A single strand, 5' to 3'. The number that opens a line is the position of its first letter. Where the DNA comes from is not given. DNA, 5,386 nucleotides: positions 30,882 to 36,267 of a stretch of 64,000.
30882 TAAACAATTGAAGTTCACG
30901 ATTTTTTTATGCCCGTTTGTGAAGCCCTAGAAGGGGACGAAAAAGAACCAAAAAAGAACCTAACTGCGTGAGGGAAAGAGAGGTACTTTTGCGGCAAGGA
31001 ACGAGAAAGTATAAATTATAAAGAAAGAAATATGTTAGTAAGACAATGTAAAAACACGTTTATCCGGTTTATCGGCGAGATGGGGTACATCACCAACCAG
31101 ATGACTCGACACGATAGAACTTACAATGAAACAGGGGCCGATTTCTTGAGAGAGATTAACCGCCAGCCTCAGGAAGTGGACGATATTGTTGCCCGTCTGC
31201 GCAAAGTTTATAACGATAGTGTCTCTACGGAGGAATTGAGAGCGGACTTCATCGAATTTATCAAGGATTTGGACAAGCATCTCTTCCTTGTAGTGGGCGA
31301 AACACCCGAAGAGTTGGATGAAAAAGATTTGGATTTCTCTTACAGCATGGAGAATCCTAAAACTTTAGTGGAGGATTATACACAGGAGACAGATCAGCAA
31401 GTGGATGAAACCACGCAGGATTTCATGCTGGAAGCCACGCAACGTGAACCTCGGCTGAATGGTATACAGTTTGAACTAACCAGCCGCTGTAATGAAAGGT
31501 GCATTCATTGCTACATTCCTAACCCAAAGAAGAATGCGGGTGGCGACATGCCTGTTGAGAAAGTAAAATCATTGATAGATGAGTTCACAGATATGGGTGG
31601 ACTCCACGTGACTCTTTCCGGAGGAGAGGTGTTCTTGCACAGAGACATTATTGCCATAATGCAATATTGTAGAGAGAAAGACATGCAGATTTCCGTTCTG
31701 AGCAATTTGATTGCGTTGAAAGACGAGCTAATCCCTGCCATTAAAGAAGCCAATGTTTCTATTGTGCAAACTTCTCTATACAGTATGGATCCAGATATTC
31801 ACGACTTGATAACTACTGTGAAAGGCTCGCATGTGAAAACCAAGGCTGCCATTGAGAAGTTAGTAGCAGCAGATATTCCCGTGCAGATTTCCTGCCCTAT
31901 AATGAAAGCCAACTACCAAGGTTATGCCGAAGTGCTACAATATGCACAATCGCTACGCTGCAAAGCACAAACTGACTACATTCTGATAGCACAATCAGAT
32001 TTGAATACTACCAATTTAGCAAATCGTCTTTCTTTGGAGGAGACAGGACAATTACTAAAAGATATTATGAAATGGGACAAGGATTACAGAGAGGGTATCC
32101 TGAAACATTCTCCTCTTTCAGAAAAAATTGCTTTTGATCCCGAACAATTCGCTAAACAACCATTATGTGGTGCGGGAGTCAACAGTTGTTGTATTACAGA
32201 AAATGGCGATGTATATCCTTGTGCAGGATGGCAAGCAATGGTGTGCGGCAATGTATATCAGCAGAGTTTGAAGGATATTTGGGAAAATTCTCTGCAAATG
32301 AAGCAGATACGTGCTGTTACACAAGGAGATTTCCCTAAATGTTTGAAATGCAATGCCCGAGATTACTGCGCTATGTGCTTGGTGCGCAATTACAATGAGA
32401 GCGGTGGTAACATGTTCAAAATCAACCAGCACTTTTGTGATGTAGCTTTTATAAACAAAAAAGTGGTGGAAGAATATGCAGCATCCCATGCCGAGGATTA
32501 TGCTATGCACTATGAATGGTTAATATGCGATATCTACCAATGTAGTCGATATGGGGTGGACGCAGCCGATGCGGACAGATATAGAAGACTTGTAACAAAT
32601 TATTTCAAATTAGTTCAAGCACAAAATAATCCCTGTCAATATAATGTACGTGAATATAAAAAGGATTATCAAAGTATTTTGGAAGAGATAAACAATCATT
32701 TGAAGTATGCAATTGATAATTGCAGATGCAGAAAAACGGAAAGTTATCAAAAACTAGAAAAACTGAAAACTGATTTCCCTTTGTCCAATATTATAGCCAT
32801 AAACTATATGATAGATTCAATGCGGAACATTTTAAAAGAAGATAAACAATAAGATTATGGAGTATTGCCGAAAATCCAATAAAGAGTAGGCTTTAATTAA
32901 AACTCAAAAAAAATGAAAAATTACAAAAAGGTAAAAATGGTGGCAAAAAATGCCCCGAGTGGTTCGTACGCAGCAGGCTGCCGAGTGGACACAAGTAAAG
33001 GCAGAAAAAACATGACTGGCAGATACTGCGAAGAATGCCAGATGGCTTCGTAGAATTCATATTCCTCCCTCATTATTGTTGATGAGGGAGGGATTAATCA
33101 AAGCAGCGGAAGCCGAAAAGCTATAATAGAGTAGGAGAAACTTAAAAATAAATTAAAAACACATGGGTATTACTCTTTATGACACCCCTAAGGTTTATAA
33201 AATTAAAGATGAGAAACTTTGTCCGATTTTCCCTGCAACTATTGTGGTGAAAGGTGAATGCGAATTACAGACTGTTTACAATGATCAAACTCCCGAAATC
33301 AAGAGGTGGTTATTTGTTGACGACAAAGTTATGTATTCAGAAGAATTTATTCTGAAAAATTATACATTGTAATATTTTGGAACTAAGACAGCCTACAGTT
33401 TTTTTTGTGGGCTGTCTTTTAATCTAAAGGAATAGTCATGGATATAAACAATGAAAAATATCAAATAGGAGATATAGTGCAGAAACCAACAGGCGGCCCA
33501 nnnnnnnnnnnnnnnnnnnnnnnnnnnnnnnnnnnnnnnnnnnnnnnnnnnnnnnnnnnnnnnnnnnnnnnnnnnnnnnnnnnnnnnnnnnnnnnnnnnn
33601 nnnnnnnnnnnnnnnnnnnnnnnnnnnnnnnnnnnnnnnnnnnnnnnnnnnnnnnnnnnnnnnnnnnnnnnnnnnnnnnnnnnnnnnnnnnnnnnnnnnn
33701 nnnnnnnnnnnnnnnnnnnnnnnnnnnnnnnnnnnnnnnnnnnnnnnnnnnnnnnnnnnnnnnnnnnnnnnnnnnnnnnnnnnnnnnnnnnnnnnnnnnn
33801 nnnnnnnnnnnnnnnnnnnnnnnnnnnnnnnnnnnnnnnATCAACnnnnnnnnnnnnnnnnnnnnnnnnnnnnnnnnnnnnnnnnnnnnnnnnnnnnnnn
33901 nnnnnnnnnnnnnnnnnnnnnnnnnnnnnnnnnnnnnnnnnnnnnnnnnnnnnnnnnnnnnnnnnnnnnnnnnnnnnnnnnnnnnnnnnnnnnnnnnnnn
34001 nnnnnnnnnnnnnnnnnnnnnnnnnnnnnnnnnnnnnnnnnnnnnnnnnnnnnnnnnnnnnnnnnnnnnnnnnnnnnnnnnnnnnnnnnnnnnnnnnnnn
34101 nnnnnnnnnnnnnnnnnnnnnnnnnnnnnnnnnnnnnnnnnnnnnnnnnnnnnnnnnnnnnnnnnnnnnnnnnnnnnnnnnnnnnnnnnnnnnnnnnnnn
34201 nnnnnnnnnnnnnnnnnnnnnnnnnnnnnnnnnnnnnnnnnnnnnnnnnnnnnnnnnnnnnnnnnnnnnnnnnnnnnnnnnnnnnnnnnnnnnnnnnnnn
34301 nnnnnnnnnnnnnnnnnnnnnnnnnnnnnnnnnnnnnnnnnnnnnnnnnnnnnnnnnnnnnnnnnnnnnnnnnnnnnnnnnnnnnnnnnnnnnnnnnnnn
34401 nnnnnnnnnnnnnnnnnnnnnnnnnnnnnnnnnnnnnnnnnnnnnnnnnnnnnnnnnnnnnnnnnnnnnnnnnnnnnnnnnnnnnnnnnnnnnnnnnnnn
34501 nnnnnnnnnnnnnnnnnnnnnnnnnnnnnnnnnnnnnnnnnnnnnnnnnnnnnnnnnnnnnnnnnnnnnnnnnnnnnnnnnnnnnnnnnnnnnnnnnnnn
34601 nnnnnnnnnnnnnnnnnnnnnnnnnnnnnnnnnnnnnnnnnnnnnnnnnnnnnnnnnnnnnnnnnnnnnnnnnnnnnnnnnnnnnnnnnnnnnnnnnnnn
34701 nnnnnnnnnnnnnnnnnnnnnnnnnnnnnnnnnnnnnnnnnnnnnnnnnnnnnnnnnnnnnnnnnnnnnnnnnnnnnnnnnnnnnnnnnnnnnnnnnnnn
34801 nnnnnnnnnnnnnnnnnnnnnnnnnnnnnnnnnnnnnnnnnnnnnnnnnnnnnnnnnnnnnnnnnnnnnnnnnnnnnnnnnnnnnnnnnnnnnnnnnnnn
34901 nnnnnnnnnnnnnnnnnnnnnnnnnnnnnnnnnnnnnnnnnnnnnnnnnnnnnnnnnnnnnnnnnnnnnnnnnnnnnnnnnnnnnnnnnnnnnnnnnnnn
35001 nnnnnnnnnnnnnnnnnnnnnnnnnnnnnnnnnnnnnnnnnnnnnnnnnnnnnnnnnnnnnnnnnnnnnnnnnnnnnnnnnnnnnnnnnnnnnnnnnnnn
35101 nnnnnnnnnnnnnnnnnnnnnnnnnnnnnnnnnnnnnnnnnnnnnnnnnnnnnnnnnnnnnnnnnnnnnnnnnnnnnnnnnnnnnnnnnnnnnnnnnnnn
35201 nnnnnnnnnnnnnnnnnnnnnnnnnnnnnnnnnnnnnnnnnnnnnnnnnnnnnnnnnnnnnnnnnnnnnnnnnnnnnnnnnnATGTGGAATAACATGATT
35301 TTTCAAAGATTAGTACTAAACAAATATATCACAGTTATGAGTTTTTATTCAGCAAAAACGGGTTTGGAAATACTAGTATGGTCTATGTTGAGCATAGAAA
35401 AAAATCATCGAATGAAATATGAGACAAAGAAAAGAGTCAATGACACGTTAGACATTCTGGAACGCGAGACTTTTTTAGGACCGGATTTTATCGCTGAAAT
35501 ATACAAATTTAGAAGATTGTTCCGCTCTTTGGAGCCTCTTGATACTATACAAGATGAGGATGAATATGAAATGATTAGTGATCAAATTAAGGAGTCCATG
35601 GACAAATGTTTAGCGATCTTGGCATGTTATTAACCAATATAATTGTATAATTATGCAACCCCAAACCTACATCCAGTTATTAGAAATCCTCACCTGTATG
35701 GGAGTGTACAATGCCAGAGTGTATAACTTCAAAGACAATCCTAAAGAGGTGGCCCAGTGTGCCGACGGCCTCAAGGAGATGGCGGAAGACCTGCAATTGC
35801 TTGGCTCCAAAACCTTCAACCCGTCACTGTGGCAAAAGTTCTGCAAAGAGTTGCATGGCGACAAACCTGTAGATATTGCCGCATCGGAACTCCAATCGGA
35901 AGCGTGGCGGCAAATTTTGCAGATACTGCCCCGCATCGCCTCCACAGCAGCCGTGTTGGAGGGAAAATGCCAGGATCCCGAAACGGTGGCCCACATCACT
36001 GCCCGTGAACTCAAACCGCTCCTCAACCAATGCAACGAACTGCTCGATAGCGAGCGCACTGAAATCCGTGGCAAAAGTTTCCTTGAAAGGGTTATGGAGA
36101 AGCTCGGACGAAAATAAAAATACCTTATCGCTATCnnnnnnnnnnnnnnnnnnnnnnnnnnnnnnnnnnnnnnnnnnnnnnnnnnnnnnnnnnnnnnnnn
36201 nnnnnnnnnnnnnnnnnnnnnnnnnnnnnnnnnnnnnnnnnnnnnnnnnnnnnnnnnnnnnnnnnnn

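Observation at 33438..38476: Tightly packed 10-gene operon of mostly unknown proteins forming the GC-richest core of the island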

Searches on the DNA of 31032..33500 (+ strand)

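Call 52: search_rna_families(source=window, start=32800, end=33500, threshold=evalue, max_evalue=10, show_alignments=3)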
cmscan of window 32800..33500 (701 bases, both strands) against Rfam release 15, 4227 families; matches with E-value up to 10: 10.
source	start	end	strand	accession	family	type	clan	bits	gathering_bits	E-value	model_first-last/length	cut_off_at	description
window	33103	33137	+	RF02914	DUF805b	Cis-reg;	CL00115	44.7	35.6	2e-11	1-35/35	no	DUF805b RNA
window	32857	32892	+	RF02914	DUF805b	Cis-reg;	CL00115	35.8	35.6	2.1e-08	1-35/35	no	DUF805b RNA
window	33330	33426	+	RF04312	trpB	Cis-reg;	-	25.8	59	0.28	1-107/107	no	trpB ncRNA motif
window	33366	33488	+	RF02194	HPnc0260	Gene; antisense;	-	24.3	59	5.6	1-156/156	no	Bacterial antisense RNA HPnc0260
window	33021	33151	+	RF01591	snoR15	Gene; snRNA; snoRNA; CD-box;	-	21.7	50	4.1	1-131/131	no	small nucleolar RNA snoR15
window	33365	33434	+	RF00717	mir-315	Gene; miRNA;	-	21.2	63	0.53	1-83/83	no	mir-315 microRNA precursor family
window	33059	33098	+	RF03794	MIR5298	Gene; miRNA;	-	19.7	70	2.5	1-80/80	no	MIR5298 microRNA precursor family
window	33052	33122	+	RF00396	SNORA13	Gene; snRNA; snoRNA; HACA-box;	CL00028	18.3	53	1.7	1-134/134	no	Small nucleolar RNA SNORA13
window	33200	33267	+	RF00606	SNORD93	Gene; snRNA; snoRNA; CD-box;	-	17.5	60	2.7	1-74/74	no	Small nucleolar RNA SNORD93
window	33033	33114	-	RF00972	mir-651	Gene; miRNA;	-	17.1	106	2.3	1-86/86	no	mir-651 microRNA precursor family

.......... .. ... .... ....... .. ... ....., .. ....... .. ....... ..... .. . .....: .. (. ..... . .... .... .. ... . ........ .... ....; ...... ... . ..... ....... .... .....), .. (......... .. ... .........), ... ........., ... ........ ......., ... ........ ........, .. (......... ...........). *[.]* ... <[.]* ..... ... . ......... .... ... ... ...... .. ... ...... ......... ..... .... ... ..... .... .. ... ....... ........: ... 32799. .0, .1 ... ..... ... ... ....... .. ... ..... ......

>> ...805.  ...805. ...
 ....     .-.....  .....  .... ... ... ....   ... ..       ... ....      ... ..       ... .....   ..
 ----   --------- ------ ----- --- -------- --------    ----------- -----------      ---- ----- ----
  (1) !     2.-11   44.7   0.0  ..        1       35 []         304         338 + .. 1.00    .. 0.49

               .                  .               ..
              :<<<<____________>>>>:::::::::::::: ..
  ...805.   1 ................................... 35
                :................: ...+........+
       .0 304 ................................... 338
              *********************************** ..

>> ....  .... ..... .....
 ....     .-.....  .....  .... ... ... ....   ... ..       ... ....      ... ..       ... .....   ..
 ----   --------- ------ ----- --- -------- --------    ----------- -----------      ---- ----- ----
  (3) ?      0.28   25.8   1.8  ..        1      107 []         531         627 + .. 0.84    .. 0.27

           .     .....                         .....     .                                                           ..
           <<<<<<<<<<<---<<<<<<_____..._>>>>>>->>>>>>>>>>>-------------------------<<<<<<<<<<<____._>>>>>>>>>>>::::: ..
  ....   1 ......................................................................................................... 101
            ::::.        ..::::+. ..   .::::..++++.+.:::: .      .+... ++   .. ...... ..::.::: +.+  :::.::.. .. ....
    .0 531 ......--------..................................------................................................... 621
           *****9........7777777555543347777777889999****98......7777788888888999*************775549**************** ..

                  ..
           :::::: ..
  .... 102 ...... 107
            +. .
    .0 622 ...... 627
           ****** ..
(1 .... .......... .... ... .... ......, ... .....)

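Call 99: search_rna_families(sources=[L034, L035, L040, L041, L042, L047, L048, L054, L061], threshold=gathering)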
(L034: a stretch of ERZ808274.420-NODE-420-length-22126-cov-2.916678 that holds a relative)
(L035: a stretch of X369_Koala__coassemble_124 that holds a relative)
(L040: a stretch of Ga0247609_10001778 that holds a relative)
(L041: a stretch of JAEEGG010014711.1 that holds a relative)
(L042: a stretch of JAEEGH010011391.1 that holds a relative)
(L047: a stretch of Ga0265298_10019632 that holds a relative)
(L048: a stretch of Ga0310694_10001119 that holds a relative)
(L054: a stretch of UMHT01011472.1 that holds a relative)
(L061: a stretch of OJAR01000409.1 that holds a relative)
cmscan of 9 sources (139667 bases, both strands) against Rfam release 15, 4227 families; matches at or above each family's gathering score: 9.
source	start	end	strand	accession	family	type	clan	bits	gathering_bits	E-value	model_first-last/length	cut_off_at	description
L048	1444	1478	+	RF02914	DUF805b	Cis-reg;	CL00115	49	35.6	1.5e-10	1-35/35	no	DUF805b RNA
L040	2876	2910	+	RF02914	DUF805b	Cis-reg;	CL00115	48.4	35.6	2.3e-10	1-35/35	no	DUF805b RNA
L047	608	642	+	RF02914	DUF805b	Cis-reg;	CL00115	45.4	35.6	2.4e-09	1-35/35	no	DUF805b RNA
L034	4071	4105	+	RF02914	DUF805b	Cis-reg;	CL00115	45.1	35.6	2.9e-09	1-35/35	no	DUF805b RNA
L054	5932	5968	+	RF03139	S4-Bacteroidia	Cis-reg; leader;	CL00119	44.8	34.7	1.1e-05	1-34/34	no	S4-Bacteroidia ribosomal protein leader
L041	5557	5591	+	RF02914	DUF805b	Cis-reg;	CL00115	43.6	35.6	9.6e-09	1-35/35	no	DUF805b RNA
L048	12575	12606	+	RF02914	DUF805b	Cis-reg;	CL00115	40.9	35.6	8.1e-08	1-35/35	no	DUF805b RNA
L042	9749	9783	+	RF02914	DUF805b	Cis-reg;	CL00115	40.5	35.6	1.1e-07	1-35/35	no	DUF805b RNA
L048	1250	1282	+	RF02914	DUF805b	Cis-reg;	CL00115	40.2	35.6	1.3e-07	1-35/35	no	DUF805b RNA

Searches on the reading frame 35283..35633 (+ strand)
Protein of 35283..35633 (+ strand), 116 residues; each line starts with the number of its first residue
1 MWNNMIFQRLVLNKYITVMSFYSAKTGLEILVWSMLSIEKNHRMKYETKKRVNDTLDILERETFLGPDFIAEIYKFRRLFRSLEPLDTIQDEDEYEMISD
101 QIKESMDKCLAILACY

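Call 5: search_protein_families(library=pfam, proteins=[window:35283-35633:+], max_evalue=0.1)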
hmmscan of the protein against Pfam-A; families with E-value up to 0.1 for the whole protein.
window:35283-35633:+ (116 aa): 1 family
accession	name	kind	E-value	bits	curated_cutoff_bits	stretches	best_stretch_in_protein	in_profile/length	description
PF06949.16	DUF1292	-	0.089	14.1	24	0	86-107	54-75/75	Protein of unknown function (DUF1292)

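Call 8: search_protein_families(library=padloc, proteins=[window:35283-35633:+], max_evalue=0.01)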
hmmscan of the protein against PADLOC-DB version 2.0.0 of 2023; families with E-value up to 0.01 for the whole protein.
window:35283-35633:+ (116 aa): 0 families

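Call 9: search_protein_families(library=ncbifam, proteins=[window:35283-35633:+], max_evalue=0.01)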
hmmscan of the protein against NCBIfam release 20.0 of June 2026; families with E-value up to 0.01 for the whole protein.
window:35283-35633:+ (116 aa): 0 families

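Call 16: search_protein_families(library=phrogs, proteins=[window:35283-35633:+], max_evalue=0.01)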
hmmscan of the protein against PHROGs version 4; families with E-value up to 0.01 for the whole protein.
window:35283-35633:+ (116 aa): 0 families

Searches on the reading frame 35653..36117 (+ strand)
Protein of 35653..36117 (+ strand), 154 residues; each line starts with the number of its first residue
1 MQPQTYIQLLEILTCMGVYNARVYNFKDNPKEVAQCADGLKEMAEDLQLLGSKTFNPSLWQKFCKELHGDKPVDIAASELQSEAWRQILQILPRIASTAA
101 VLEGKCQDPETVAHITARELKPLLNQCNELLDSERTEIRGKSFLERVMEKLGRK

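Call 5: search_protein_families(library=pfam, proteins=[window:35653-36117:+], max_evalue=0.1)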
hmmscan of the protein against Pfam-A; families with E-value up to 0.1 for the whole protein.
window:35653-36117:+ (154 aa): 1 family
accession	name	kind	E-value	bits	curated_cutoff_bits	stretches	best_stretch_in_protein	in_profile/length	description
PF11861.13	DUF3381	-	0.077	13.2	25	1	6-99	27-109/163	Ribosomal RNA methyltransferase Spb1, DUF3381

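Call 8: search_protein_families(library=padloc, proteins=[window:35653-36117:+], max_evalue=0.01)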
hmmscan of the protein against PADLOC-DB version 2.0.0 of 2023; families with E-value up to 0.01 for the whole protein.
window:35653-36117:+ (154 aa): 0 families

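Call 9: search_protein_families(library=ncbifam, proteins=[window:35653-36117:+], max_evalue=0.01)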
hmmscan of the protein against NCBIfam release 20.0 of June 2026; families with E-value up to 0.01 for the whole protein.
window:35653-36117:+ (154 aa): 0 families

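Call 16: search_protein_families(library=phrogs, proteins=[window:35653-36117:+], max_evalue=0.01)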
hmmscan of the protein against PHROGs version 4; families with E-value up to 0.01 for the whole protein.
window:35653-36117:+ (154 aa): 0 families

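Call 55: find_related_loci(query=window:35653-36117:+, collection=viral_contigs, flank=8000)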
Query window:35653-36117:+ (154 aa) in viral_contigs; peptide patterns used: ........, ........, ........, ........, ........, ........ (x = any residue, [..] = any of these).
4 stretches matched a pattern, but none encodes a relative of the query by tblastn (E <= 1e-3).

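Call 97: find_homologous_proteins(query=window:35653-36117:+, max_evalue=0.001)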
Query window:35653-36117:+ (154 aa): 14 proteins with E <= 0.001 among 52 candidates.
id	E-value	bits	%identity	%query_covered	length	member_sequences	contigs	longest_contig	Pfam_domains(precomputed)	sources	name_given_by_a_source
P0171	1.6e-92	325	95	100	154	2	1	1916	-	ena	-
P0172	1.6e-92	325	96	100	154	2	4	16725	-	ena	-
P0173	1.4e-91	322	95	100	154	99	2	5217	-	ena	-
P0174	6.6e-88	310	91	100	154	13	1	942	-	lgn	-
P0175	8.5e-87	307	90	100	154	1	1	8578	-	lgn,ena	-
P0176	9.2e-86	303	89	100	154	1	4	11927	-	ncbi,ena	-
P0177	8.4e-85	300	88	100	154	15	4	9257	-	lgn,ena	-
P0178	2.7e-79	282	83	100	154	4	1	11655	-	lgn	-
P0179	4.6e-78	278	90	90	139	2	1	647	-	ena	-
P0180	7.4e-68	245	73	100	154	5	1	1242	-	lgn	-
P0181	1.2e-64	235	72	98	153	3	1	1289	-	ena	-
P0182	1.4e-64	234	71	98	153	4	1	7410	-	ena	-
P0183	1.8e-62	228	68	98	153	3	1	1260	-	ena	-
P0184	2.8e-21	94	89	34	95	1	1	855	-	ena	-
